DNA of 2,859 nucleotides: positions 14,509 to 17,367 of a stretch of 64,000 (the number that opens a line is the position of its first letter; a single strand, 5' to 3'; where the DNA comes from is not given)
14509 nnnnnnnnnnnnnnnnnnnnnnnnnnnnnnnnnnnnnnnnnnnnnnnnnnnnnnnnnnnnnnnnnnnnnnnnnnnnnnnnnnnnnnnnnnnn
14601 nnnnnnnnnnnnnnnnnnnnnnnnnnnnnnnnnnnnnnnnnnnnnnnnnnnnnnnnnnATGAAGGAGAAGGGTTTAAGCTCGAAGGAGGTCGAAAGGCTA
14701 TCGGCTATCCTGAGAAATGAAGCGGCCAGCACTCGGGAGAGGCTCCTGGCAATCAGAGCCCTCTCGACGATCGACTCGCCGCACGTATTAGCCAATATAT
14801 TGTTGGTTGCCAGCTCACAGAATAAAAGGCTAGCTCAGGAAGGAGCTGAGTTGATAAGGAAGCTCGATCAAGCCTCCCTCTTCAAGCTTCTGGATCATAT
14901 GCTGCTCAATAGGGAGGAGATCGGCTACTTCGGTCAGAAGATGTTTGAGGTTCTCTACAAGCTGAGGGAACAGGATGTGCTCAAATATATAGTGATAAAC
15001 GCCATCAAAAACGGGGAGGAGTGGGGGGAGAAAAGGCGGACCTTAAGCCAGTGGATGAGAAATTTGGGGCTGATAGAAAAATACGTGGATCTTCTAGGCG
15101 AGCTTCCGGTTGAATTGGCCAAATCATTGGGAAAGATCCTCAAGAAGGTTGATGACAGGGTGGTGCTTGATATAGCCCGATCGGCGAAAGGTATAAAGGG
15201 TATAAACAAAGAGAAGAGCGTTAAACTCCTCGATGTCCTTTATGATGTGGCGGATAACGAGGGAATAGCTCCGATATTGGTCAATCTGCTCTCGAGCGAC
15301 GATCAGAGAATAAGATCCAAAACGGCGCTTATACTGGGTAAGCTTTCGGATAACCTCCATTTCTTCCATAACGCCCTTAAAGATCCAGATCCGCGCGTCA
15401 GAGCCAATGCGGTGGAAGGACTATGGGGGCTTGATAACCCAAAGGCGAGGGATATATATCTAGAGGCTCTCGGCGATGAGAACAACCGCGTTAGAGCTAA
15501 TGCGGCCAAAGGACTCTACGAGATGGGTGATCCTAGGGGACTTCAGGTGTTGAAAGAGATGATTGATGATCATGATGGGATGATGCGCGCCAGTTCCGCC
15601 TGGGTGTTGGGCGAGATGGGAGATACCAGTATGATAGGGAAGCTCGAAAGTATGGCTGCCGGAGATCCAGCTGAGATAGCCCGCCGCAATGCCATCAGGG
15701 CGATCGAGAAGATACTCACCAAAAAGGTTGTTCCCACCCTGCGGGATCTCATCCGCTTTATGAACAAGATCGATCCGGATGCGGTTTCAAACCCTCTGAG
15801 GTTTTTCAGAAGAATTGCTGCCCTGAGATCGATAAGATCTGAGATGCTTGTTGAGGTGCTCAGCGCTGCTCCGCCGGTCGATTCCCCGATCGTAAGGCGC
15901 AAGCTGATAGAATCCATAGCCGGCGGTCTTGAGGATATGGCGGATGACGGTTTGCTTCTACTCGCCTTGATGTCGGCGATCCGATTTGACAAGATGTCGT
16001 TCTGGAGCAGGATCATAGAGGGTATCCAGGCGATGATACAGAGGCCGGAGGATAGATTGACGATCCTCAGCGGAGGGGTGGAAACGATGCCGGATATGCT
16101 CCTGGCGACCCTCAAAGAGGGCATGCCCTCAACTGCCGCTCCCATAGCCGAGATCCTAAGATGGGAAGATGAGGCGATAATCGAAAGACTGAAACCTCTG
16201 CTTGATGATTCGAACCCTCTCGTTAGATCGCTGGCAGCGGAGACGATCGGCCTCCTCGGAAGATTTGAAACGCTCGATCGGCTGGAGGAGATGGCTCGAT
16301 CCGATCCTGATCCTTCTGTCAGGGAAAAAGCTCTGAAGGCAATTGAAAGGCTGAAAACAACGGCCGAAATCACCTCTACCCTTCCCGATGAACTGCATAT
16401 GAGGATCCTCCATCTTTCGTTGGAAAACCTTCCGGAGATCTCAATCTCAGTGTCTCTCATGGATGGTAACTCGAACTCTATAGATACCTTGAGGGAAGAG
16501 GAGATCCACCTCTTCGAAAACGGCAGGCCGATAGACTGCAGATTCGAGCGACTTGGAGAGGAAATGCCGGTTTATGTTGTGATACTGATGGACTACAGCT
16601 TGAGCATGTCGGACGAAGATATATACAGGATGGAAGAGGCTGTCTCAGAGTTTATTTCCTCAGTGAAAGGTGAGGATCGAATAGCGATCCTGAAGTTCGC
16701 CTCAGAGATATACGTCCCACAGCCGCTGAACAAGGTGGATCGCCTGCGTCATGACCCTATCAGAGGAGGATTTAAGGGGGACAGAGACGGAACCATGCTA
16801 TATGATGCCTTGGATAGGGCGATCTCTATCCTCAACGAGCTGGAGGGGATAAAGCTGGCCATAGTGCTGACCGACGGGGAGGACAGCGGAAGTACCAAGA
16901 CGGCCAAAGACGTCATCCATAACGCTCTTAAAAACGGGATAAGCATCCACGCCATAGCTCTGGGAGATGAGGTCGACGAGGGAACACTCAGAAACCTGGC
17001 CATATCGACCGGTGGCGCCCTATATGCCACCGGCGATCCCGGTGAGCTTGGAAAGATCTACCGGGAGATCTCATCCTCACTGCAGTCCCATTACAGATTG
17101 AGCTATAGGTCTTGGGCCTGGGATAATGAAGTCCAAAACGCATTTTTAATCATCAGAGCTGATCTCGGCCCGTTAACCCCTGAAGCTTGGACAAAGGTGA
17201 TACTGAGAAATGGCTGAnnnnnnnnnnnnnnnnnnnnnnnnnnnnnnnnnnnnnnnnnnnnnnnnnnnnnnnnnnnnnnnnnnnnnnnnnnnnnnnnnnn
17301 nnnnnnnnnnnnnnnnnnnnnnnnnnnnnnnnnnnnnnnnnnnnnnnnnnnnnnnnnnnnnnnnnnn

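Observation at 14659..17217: An 852-aa cytoplasmic HEAT-repeat + VWA protein is translationally coupled between fliR and flhB inside the flagellar export-gate operon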

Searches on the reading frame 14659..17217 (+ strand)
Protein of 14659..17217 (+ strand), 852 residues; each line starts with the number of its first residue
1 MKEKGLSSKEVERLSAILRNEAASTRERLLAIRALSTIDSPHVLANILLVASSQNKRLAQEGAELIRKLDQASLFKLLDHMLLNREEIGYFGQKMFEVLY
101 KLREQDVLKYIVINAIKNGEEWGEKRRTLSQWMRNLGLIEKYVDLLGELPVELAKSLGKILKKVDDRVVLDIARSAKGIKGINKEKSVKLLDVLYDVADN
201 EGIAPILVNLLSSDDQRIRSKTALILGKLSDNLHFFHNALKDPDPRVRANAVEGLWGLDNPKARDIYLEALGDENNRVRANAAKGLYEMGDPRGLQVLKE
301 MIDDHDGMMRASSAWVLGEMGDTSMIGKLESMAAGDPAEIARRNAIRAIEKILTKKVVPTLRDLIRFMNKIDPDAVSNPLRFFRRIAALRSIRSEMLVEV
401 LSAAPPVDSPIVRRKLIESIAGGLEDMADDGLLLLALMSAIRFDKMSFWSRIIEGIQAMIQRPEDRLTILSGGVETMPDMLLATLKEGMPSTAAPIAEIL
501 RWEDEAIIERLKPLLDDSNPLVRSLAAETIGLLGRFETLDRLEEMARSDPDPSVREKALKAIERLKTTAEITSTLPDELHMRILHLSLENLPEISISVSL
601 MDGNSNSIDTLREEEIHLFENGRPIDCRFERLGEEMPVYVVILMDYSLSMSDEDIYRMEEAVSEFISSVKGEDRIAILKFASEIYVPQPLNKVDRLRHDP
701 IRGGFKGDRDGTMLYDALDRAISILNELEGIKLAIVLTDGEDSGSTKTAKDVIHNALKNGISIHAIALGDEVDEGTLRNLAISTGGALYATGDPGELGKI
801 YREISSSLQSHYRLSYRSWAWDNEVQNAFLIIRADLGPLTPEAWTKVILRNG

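Call 6: search_protein_families(library=pfam, proteins=[window:14659-17217:+], max_evalue=0.01)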
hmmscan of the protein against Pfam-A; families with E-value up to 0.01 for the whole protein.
window:14659-17217:+ (852 aa): 10 families
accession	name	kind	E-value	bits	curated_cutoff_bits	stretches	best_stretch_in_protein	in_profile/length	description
PF13646.12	HEAT_2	-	2.4e-39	133.9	27.7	3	237-317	5-87/88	HEAT repeats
PF02985.28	HEAT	-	2.1e-26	89.9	23.5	0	541-565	4-27/31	HEAT repeat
PF13513.12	HEAT_EZ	-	3.2e-16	59.8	27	0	501-532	23-54/55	HEAT-like repeat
PF00092.34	VWA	-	1.3e-15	58.5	23.8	1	640-801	2-172/174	von Willebrand factor type A domain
PF13768.12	VWA_3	-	1.9e-09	38.2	27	1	640-788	3-153/155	von Willebrand factor type A domain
PF13519.12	VWA_2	-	5e-09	37.2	27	1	640-741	1-107/107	von Willebrand factor type A domain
PF12717.13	Cnd1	-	4.5e-08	33.7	26.4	0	235-291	25-87/162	non-SMC mitotic condensation complex subunit 1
PF03130.22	HEAT_PBS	-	1.4e-07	31.8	20.9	1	278-304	1-27/27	PBS lyase HEAT-like repeat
PF00514.29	Arm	-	2.1e-06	28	20.6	0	200-230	10-40/41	Armadillo/beta-catenin-like repeat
PF21581.3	SCD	-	0.00098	19.8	27.5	0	548-575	40-67/75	Stromalin conservative domain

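Call 7: search_protein_families(library=ncbifam, proteins=[window:14659-17217:+], max_evalue=0.01)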
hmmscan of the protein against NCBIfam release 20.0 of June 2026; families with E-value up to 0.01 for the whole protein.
window:14659-17217:+ (852 aa): 11 families
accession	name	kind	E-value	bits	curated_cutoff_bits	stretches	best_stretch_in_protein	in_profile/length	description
TIGR03436.1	acidobact_VWFA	subfamily_domain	6.6e-16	58.7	81.25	1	593-818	9-292/324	VWA domain-containing protein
NF010374.0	PRK13800.1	equivalog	2.5e-15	55.8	1196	1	206-366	689-849/898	fumarate reductase/succinate dehydrogenase flavoprotein subunit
NF045915.1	PhycobilmeDegNblB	equivalog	2.9e-14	53.1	300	1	286-364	123-200/214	phycobilisome degradation protein NblB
NF058515.1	phyc_lyase_CpcF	equivalog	4.1e-10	39.6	220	1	250-357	18-124/200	C-phycocyanin alpha-cysteine-84 phycocyanobilin lyase subunit CpcF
TIGR02270.1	TIGR02270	subfamily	9.7e-10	38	206.8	2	480-570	90-179/410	TIGR02270 family protein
TIGR00868.1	hCaCC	subfamily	4.3e-07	28.1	900.85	1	640-806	307-478/863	calcium-activated chloride channel protein 1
NF045662.1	DVU0298_fam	equivalog_domain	1e-06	28.4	75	0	507-547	146-186/213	DVU0298 family protein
NF058502.1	phyc_lyase_CpcE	equivalog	2e-06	27.5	330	1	254-335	27-115/260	C-phycocyanin alpha-cysteine-84 phycocyanobilin lyase subunit CpcE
NF007244.0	PRK09687.1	equivalog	2.2e-05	23.9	275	1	238-351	167-281/285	putative lyase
NF047508.1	VWA_BatA_Lepto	exception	0.00035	19.7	380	1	662-806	120-271/315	VWA domain-containing protein BatA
NF058505.1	phyc_lyase_CpeY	equivalog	0.0052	15.4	600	0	260-325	334-402/419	C-phycoerythrin alpha-cysteine-82 phycoerythrobilin lyase CpeY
